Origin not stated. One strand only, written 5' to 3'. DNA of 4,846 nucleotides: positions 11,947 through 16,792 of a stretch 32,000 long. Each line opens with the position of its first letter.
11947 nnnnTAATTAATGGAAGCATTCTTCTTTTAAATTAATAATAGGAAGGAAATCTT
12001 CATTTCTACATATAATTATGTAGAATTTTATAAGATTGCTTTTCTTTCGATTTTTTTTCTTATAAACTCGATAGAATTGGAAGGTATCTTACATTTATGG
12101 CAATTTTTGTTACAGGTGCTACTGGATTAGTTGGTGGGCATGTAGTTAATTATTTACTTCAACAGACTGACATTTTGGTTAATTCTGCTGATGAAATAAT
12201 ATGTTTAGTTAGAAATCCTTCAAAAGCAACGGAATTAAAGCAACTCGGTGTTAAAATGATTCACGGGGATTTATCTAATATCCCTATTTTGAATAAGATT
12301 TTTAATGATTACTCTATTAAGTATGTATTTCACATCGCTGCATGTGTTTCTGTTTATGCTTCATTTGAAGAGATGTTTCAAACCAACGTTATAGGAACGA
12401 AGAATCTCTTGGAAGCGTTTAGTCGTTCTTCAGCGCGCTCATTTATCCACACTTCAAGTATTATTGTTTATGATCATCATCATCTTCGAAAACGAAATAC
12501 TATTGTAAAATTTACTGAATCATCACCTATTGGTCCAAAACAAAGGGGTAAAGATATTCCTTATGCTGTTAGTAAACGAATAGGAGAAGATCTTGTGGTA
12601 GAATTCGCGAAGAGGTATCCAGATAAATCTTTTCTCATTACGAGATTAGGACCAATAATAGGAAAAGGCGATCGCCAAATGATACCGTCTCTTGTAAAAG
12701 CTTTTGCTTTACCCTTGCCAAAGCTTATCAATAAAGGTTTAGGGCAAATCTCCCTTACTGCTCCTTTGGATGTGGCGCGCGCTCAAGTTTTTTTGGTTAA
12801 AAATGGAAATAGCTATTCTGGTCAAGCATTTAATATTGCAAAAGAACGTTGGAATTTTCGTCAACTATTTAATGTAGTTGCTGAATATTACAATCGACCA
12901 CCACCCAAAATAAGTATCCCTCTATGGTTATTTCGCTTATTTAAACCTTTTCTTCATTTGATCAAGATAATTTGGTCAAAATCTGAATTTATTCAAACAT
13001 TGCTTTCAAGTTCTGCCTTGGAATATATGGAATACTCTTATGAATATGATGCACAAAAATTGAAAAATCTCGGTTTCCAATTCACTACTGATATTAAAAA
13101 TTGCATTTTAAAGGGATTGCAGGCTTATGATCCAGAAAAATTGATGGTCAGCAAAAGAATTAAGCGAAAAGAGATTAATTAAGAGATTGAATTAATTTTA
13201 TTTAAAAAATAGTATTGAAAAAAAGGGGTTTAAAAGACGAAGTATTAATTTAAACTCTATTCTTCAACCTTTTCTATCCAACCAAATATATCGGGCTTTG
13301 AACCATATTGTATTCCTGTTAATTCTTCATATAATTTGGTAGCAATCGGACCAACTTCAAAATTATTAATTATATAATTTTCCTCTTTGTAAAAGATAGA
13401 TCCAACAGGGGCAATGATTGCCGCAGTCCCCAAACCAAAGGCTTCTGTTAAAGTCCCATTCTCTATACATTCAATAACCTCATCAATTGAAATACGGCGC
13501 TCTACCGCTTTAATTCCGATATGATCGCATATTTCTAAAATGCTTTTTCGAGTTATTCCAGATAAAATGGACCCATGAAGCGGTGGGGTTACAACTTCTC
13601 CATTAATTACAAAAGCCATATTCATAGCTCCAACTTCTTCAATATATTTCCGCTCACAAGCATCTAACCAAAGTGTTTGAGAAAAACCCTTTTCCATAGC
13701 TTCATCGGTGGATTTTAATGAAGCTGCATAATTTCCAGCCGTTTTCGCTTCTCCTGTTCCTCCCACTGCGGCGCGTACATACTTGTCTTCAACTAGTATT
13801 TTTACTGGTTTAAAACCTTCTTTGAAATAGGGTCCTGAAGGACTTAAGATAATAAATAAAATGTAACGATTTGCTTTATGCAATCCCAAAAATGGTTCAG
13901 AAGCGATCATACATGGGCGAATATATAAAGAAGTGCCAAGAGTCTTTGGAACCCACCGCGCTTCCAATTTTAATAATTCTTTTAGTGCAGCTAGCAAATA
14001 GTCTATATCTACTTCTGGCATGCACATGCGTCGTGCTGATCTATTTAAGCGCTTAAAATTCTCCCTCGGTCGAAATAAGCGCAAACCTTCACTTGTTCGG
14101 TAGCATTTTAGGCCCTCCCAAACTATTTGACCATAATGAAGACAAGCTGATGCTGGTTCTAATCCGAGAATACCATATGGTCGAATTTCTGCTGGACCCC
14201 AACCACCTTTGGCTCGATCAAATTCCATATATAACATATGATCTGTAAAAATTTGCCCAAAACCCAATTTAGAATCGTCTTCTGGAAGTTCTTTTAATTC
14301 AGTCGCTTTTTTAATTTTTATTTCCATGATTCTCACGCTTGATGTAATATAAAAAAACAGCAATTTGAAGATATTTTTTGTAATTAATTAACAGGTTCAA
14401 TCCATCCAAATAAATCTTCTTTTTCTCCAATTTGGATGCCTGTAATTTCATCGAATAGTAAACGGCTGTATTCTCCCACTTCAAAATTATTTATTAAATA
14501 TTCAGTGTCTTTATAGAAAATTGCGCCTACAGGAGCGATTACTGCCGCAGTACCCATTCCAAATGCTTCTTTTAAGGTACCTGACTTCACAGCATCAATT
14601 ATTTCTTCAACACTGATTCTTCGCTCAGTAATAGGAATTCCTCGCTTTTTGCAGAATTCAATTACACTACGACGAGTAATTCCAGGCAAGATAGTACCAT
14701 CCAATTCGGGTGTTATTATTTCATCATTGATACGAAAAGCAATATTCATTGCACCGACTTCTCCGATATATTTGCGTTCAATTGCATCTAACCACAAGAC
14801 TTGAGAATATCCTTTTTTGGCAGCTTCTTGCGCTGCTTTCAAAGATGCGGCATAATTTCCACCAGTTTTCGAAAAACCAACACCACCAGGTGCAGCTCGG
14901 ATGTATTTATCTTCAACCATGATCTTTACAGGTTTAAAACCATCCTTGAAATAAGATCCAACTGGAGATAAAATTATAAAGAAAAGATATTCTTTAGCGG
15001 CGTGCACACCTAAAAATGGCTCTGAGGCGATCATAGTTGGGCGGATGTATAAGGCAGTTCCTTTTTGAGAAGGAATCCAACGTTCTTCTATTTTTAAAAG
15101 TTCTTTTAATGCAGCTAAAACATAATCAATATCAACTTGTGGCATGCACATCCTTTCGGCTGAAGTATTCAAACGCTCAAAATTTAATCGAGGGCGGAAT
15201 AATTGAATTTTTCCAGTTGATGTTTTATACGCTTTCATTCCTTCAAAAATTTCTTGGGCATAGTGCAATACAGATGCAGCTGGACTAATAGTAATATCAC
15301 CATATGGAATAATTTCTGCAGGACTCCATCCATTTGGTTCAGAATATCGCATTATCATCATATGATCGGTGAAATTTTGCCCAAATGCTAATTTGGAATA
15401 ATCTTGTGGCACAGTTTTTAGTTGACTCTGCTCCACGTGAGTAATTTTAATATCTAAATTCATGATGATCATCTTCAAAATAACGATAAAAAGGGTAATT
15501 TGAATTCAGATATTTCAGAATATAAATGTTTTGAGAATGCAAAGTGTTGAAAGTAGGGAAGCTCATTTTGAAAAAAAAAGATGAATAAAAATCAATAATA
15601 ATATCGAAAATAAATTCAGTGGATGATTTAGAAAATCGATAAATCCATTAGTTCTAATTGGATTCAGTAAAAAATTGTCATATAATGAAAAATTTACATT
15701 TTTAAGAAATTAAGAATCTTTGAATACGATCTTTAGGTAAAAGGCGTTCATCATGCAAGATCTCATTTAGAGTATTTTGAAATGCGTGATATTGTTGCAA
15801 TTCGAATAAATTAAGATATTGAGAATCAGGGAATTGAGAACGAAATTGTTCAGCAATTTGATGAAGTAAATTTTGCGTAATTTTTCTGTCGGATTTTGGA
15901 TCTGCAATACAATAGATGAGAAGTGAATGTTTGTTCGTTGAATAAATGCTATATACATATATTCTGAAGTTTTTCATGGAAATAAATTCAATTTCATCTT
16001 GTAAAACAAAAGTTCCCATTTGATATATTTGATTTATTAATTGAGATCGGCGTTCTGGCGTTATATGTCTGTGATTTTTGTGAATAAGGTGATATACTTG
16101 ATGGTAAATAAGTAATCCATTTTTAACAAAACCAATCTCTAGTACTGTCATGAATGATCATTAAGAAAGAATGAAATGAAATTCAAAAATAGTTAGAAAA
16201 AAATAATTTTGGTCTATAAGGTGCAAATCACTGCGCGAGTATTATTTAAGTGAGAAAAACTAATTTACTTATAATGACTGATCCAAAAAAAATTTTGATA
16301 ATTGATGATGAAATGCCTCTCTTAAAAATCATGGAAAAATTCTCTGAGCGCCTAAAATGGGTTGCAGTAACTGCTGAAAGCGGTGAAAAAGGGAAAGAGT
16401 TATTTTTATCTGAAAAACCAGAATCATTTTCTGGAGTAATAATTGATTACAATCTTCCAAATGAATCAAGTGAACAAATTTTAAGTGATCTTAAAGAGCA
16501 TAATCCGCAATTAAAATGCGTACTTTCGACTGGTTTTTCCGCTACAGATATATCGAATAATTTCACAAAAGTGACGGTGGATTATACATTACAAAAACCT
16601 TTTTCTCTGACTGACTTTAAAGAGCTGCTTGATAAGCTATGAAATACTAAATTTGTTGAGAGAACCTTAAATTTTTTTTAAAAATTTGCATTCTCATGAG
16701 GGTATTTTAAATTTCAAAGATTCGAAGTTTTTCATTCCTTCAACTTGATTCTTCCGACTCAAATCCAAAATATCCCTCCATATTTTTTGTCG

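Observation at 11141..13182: Candidate steroid/isoprenoid modification module: 5-alpha-reductase divergent from a 3-beta-HSD-like SDR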

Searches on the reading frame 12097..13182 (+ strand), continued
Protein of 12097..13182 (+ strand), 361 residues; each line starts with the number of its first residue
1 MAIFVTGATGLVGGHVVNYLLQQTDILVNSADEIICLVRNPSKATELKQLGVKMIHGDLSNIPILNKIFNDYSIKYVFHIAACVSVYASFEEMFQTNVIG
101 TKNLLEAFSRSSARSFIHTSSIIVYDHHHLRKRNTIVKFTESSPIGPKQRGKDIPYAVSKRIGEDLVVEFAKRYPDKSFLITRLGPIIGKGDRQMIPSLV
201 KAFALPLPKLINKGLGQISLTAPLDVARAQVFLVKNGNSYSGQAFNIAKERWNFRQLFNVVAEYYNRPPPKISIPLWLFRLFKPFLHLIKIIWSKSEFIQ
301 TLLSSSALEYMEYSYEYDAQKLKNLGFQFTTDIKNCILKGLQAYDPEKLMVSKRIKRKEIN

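Call 103: find_encoding_contigs(protein=P0160, flank=3000, max_places=1)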
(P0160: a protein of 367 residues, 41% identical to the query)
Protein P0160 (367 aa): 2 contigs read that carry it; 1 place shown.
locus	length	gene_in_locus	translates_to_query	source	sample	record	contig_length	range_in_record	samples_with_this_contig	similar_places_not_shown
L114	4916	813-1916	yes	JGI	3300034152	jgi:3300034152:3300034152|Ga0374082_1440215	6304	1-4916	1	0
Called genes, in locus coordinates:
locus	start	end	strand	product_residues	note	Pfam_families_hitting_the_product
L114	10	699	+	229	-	PF01212:Beta_elim_lyase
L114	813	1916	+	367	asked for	PF01073:3Beta_HSD, PF01370:Epimerase, PF02719:Polysacc_synt_2, PF04321:RmlD_sub_bind, PF05368:NmrA, PF13460:NAD_binding_10, PF16363:GDP_Man_Dehyd, PF07993:NAD_binding_4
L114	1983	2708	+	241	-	PF00702:Hydrolase, PF13419:HAD_2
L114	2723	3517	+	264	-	PF00702:Hydrolase, PF13419:HAD_2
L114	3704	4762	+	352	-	PF12838:Fer4_7 (faint), PF13534:Fer4_17 (faint), PF13746:Fer4_18 (faint), PF00037:Fer4 (faint), PF13183:Fer4_8 (weak), PF17179:Fer4_22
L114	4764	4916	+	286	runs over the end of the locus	PF00970:FAD_binding_6, PF00175:NAD_binding_1, PF10418:DHODB_Fe-S_bind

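Call 104: find_encoding_contigs(protein=P0147, flank=3000, max_places=1)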
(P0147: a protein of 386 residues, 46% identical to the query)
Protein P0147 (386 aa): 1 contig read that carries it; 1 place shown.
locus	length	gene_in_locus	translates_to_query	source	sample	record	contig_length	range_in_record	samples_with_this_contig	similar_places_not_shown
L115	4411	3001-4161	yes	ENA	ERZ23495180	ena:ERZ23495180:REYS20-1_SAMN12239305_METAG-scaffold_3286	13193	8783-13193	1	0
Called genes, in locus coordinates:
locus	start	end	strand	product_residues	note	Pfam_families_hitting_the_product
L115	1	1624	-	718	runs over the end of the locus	PF01804:Penicil_amidase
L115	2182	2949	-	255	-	PF06966:DUF1295 (weak), PF02544:Steroid_dh, PF04191:PEMT (weak)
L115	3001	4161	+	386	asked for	PF01073:3Beta_HSD, PF01370:Epimerase, PF02719:Polysacc_synt_2, PF05368:NmrA, PF07993:NAD_binding_4, PF13460:NAD_binding_10 (faint), PF16363:GDP_Man_Dehyd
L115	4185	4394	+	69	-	-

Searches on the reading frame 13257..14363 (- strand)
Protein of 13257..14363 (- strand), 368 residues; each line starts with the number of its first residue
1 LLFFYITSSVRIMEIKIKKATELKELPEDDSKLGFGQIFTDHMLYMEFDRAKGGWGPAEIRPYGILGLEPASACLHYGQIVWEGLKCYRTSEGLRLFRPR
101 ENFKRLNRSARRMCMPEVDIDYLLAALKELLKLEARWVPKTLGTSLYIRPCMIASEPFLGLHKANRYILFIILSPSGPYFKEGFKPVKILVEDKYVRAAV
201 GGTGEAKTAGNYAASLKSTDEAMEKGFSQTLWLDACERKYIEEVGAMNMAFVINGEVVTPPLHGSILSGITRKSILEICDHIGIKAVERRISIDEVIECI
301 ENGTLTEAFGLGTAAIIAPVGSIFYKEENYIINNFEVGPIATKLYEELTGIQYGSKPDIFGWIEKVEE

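Call 3: search_protein_families(library=pfam, proteins=[window:13257-14363:-], max_evalue=0.01)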
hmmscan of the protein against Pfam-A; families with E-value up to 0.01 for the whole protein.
window:13257-14363:- (368 aa): 1 family
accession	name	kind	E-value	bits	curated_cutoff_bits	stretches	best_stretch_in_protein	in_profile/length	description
PF01063.24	Aminotran_4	-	1.2e-30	107.5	28.5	1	93-323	10-223/223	Amino-transferase class IV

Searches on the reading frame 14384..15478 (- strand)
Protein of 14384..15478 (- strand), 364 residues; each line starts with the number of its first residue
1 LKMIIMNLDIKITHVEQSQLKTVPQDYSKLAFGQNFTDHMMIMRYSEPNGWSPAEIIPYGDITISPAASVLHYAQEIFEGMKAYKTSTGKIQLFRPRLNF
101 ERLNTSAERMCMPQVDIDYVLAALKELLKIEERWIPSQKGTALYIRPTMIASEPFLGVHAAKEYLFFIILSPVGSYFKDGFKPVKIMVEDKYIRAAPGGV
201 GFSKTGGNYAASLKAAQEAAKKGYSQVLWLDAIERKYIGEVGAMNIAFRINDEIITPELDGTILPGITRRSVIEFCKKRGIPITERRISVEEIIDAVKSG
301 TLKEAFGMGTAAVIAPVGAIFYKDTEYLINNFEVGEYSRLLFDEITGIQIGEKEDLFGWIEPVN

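Call 3: search_protein_families(library=pfam, proteins=[window:14384-15478:-], max_evalue=0.01)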
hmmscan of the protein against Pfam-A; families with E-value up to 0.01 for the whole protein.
window:14384-15478:- (364 aa): 1 family
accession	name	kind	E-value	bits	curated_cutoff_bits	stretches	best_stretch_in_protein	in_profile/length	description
PF01063.24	Aminotran_4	-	1.1e-31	110.9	28.5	1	77-320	2-223/223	Amino-transferase class IV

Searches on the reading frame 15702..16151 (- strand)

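Call 3: search_protein_families(library=pfam, proteins=[window:15702-16151:-], max_evalue=0.01)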
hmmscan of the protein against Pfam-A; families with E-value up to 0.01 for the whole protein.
window:15702-16151:- (149 aa): 1 family
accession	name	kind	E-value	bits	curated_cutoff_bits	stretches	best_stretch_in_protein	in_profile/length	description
PF13774.12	Longin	-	0.0012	19.2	26.2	1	67-111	23-67/84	Regulated-SNARE-like domain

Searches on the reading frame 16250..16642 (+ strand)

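Call 33: search_protein_families(library=pfam, proteins=[window:16250-16642:+], max_evalue=0.001)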
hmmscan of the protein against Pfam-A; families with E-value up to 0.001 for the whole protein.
window:16250-16642:+ (130 aa): 1 family
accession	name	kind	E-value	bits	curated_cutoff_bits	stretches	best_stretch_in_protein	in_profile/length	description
PF00072.30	Response_reg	-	1.1e-12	48.5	30.2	1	15-126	1-109/111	Response regulator receiver domain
